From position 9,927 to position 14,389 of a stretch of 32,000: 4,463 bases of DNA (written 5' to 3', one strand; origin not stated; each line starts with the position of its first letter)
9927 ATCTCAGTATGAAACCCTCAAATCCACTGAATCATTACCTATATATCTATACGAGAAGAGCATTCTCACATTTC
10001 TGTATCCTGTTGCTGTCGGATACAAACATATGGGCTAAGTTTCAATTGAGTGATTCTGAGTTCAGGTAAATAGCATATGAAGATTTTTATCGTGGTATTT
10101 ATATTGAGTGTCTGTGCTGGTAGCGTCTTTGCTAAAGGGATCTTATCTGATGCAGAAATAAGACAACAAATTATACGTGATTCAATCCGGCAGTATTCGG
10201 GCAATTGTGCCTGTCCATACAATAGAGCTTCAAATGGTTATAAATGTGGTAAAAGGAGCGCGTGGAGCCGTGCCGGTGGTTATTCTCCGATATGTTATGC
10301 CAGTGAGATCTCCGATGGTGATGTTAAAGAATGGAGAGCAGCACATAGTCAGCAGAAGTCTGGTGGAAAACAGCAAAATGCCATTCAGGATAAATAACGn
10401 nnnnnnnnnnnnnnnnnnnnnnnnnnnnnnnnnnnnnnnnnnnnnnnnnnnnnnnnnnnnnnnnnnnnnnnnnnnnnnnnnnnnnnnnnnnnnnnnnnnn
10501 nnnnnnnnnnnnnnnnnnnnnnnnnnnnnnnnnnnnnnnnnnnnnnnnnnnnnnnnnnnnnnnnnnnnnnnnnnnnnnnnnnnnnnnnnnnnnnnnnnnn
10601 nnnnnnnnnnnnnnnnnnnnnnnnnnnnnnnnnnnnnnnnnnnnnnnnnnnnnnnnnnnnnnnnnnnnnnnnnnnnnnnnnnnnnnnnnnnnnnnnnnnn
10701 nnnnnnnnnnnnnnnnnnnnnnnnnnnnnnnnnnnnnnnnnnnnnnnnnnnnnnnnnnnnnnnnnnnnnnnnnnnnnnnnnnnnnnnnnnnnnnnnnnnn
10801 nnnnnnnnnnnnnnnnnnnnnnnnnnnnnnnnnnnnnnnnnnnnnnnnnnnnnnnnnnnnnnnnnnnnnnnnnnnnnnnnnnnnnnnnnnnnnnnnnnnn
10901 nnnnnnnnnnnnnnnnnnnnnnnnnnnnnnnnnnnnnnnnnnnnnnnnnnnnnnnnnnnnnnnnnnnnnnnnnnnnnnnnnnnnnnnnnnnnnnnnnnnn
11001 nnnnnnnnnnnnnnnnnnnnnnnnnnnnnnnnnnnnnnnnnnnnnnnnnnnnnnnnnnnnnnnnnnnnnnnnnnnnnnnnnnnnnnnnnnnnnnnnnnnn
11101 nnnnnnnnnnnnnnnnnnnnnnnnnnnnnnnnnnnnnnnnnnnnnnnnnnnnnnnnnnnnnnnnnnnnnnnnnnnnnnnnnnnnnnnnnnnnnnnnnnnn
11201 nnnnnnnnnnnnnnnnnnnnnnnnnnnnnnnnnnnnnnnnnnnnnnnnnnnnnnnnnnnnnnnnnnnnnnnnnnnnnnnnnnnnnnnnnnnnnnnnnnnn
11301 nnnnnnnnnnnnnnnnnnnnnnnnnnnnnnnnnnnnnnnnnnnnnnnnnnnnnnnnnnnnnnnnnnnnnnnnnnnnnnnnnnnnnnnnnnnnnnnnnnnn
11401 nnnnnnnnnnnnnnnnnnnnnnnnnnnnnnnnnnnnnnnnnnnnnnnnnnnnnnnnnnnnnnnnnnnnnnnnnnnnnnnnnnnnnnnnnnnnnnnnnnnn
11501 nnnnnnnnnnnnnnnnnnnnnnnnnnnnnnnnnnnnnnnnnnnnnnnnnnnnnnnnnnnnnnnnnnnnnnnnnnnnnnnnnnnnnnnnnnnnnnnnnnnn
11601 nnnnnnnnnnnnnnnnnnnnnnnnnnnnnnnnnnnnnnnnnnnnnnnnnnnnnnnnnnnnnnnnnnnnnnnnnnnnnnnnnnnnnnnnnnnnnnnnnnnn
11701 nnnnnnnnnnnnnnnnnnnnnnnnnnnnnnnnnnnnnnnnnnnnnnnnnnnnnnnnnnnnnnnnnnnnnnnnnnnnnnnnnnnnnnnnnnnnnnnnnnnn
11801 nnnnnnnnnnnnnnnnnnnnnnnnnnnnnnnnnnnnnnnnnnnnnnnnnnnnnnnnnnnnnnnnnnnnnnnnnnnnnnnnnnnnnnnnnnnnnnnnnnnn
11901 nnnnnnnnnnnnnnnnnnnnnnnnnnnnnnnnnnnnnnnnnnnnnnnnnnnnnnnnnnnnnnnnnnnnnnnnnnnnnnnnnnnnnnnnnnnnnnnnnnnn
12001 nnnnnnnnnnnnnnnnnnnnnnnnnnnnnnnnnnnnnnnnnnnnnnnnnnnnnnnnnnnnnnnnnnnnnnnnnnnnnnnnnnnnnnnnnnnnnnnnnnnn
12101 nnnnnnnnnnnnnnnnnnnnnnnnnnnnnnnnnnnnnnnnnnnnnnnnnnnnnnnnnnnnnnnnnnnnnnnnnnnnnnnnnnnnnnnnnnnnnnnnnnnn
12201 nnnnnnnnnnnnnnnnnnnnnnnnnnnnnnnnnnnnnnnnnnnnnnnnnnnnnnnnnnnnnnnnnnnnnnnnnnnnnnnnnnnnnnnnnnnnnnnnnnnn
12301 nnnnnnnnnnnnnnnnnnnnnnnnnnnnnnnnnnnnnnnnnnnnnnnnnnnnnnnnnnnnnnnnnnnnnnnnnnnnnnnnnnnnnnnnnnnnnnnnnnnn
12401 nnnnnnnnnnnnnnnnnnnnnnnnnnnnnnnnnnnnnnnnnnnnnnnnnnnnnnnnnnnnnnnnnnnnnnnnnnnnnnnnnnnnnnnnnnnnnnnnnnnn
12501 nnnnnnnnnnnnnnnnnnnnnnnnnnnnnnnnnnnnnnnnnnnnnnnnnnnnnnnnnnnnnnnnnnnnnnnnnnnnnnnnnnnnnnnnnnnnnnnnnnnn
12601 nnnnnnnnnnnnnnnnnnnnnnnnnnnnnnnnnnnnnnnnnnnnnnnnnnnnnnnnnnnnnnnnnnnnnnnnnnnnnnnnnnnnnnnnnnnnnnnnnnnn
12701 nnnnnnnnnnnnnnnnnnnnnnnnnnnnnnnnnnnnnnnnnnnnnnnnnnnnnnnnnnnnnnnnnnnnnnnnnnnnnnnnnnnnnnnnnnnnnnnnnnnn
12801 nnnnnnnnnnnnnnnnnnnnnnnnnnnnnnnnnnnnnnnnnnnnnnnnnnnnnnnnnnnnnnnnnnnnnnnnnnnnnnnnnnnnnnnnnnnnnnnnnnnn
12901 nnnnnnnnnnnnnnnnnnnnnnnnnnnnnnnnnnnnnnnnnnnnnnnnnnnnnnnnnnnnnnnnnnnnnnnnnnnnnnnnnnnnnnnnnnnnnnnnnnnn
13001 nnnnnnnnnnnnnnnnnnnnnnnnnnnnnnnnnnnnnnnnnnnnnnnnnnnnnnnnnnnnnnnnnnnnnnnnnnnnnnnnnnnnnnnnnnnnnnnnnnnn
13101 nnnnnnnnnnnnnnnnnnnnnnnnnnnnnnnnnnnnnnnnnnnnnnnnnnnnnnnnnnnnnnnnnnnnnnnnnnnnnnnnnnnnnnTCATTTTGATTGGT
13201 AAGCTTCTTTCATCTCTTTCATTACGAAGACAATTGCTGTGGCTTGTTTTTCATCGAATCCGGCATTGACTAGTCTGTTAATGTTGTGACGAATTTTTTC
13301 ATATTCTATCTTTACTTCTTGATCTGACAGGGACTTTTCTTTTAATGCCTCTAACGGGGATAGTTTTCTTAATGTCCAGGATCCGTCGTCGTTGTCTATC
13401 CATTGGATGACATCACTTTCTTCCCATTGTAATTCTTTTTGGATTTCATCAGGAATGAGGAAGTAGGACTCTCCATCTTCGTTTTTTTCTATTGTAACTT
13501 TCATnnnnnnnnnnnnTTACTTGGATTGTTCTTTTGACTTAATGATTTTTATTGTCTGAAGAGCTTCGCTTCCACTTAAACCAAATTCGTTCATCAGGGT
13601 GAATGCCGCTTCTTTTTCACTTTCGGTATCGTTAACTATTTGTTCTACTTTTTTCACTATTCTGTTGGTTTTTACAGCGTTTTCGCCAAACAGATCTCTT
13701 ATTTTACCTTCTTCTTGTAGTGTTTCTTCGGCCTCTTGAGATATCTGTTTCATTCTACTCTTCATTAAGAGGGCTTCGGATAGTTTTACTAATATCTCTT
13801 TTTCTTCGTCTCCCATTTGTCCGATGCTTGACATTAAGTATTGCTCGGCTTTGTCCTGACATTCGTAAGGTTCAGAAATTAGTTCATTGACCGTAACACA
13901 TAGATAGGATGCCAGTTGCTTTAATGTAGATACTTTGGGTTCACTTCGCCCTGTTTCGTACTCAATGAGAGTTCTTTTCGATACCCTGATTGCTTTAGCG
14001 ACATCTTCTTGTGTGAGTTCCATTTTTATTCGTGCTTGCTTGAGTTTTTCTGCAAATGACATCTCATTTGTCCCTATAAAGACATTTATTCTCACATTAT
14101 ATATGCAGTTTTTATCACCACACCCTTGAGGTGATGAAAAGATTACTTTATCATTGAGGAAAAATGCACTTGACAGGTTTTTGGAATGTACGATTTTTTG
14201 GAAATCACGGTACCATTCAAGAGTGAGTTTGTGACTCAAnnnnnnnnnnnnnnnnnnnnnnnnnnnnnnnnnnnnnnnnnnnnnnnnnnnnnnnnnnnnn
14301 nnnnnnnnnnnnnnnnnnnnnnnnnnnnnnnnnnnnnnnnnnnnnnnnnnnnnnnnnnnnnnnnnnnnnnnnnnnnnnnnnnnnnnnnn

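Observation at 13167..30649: Perfect 8740-bp tandem duplication inside one IMEX, with a joint that lacks any Xer site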

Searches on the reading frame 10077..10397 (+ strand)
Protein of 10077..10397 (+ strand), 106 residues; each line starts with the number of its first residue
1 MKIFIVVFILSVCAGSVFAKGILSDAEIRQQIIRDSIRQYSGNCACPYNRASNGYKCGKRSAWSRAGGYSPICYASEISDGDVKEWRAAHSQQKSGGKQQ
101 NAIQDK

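Call 9: search_protein_families(library=pfam, proteins=[window:10077-10397:+], max_evalue=0.01)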
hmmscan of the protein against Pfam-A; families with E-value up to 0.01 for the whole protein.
window:10077-10397:+ (106 aa): 0 families

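Call 23: find_encoding_contigs(protein=window:10077-10397:+, flank=10000, max_places=10)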
Protein window:10077-10397:+ (106 aa): 4 contigs read that carry it; 2 places shown.
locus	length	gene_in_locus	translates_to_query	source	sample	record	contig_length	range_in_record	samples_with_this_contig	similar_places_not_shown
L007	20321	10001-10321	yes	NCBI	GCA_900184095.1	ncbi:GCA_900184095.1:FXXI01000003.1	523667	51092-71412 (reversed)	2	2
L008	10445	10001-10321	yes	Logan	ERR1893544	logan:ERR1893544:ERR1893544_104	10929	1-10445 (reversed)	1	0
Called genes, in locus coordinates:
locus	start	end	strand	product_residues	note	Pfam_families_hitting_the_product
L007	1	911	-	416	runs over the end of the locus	PF00990:GGDEF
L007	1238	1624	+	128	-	PF10719:ComFB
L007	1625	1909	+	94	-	PF10115:HlyU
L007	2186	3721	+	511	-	PF05222:AlaDh_PNT_N, PF01262:AlaDh_PNT_C, PF12769:PNTB_4TM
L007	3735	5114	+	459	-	PF02233:PNTB, PF00205:TPP_enzyme_M (faint)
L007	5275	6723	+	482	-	PF11884:DUF3404, PF00512:HisKA (weak), PF02518:HATPase_c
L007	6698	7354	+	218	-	PF00072:Response_reg, PF00486:Trans_reg_C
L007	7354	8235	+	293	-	PF11060:DUF2861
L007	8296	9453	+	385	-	PF13729:TraF_2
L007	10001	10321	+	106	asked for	-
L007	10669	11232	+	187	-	-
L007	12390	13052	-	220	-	-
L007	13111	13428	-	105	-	-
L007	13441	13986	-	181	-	PF12844:HTH_19, PF13560:HTH_31, PF01381:HTH_3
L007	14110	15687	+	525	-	PF05144:Phage_CRI, PF05155:G2P_X_C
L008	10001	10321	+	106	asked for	-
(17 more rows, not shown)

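Call 44: search_protein_families(library=phrogs, proteins=[window:10077-10397:+], max_evalue=0.01)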
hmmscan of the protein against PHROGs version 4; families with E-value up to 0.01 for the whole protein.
window:10077-10397:+ (106 aa): 4 families
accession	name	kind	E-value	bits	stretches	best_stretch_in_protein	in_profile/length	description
phrog_27544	-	unknown function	1.1e-24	87.5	1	17-88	6-77/81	-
phrog_14503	-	moron, auxiliary metabolic gene and host takeover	0.0019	19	1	36-68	17-49/53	membrane associated protein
phrog_3117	-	unknown function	0.0032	18.5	1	36-68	41-73/77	-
phrog_12212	-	unknown function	0.0043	18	1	3-18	10-25/40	-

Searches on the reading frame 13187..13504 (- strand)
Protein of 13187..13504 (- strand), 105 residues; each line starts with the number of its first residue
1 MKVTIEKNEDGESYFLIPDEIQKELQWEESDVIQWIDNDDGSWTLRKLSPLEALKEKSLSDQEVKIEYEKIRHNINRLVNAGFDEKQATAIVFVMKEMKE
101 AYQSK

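Call 7: search_protein_families(library=pfam, proteins=[window:13187-13504:-], max_evalue=0.01)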
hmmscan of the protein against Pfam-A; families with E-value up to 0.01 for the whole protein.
window:13187-13504:- (105 aa): 0 families

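Call 8: search_protein_families(library=phrogs, proteins=[window:13187-13504:-], max_evalue=0.001)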
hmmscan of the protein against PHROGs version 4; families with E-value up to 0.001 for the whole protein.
window:13187-13504:- (105 aa): 2 families
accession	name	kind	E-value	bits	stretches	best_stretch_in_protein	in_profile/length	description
phrog_661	-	unknown function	2.1e-10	41.2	1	3-48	9-53/61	-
phrog_2423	-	unknown function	5.6e-05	24.1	1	70-91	11-32/52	-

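Call 12: find_encoding_contigs(protein=window:13187-13504:-, flank=10000, max_places=10)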
Protein window:13187-13504:- (105 aa): 4 contigs read that carry it; 2 places shown.
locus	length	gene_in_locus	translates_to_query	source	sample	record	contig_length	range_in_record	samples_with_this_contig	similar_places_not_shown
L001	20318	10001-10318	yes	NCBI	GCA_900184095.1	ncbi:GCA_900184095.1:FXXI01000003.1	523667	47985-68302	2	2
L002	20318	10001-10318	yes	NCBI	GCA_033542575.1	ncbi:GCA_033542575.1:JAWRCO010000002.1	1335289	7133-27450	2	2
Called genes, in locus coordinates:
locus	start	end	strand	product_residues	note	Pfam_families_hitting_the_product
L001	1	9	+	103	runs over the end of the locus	PF01253:SUI1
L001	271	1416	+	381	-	PF00465:Fe-ADH, PF13685:Fe-ADH_2 (weak), PF25137:ADH_Fe_C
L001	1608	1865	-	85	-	PF01320:Colicin_Pyocin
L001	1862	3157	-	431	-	PF06958:Pyocin_S, PF21431:Col-Pyo_DNase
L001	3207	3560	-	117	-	-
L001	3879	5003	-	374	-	PF05707:Zot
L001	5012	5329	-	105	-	-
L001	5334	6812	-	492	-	-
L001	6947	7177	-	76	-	-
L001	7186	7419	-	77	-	-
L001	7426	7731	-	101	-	PF07459:CTX_RstB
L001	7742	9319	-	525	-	PF05144:Phage_CRI, PF05155:G2P_X_C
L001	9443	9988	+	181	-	PF12844:HTH_19, PF13560:HTH_31, PF01381:HTH_3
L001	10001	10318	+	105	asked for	-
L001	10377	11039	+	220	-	-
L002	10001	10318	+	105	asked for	-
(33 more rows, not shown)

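Call 73: search_protein_families(library=padloc, proteins=[window:13187-13504:-], max_evalue=0.01)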
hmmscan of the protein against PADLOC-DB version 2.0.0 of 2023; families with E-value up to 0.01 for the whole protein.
window:13187-13504:- (105 aa): 0 families

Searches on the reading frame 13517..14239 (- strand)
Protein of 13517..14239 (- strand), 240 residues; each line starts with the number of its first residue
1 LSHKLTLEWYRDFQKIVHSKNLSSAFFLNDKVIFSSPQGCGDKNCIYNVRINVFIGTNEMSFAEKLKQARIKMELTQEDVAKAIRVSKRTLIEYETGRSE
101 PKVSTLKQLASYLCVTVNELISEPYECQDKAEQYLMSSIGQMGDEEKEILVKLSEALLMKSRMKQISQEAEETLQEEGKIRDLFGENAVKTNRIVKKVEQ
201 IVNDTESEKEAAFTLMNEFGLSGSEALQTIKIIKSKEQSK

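Call 7: search_protein_families(library=pfam, proteins=[window:13517-14239:-], max_evalue=0.01)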
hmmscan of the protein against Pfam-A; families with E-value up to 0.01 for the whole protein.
window:13517-14239:- (240 aa): 7 families
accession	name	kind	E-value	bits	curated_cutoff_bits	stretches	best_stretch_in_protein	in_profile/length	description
PF01381.28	HTH_3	-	3.1e-13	50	23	1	66-119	1-54/55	Helix-turn-helix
PF12844.13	HTH_19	-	5.5e-10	39.5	30.2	1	64-123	2-61/64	Helix-turn-helix domain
PF13560.12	HTH_31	-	9.4e-10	39.1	27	1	62-119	2-60/64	Helix-turn-helix domain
PF00157.23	Pou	-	0.00012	22.3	27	1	61-86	8-33/72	Pou domain - N-terminal to homeobox domain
PF13413.12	HTH_25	-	0.00022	21.4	24.6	1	66-99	2-35/62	Helix-turn-helix domain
PF13443.12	HTH_26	-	0.0004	21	22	1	65-121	1-58/63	Cro/C1-type HTH DNA-binding domain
PF15731.11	MqsA_antitoxin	-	0.0038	17.8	30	1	61-109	69-117/131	Antitoxin component of bacterial toxin-antitoxin system, MqsA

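Call 8: search_protein_families(library=phrogs, proteins=[window:13517-14239:-], max_evalue=0.001)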
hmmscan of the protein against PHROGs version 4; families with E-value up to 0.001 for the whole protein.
window:13517-14239:- (240 aa): 17 families
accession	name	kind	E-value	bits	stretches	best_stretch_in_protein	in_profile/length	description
phrog_8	-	transcription regulation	2e-15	58.1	1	46-166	62-224/346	transcriptional regulator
phrog_3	-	transcription regulation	5.6e-15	57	1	57-202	84-229/430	transcriptional repressor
phrog_2967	-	transcription regulation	2.1e-10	41.6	1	59-177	8-109/225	transcriptional regulator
phrog_5823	-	transcription regulation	2.2e-09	38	1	58-131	3-77/404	transcriptional regulator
phrog_2439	-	transcription regulation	4.8e-09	36.6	1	64-124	10-70/367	transcriptional regulator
phrog_4836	-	transcription regulation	7.7e-09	36.4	1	56-147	70-147/194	CII-like regulator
phrog_4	-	transcription regulation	2.6e-08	34.2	1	59-122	134-193/400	transcriptional repressor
phrog_1373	-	transcription regulation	8e-08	33.4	1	59-137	61-139/166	transcriptional regulator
phrog_7241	-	transcription regulation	1.1e-07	33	1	64-121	64-121/122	transcriptional regulator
phrog_2104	-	unknown function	3.5e-07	31.4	1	63-110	41-88/103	-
phrog_2328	-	transcription regulation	5.8e-06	27.1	1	60-118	14-72/128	transcriptional repressor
phrog_7950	-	transcription regulation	2.9e-05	25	1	63-102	9-53/68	transcriptional repressor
phrog_6288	-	unknown function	6.4e-05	23.7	1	58-109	26-78/322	-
phrog_147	-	transcription regulation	0.00014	23.2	1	59-110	2-54/100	transcriptional regulator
phrog_3557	-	transcription regulation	0.00015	23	1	61-123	13-74/142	transcriptional regulator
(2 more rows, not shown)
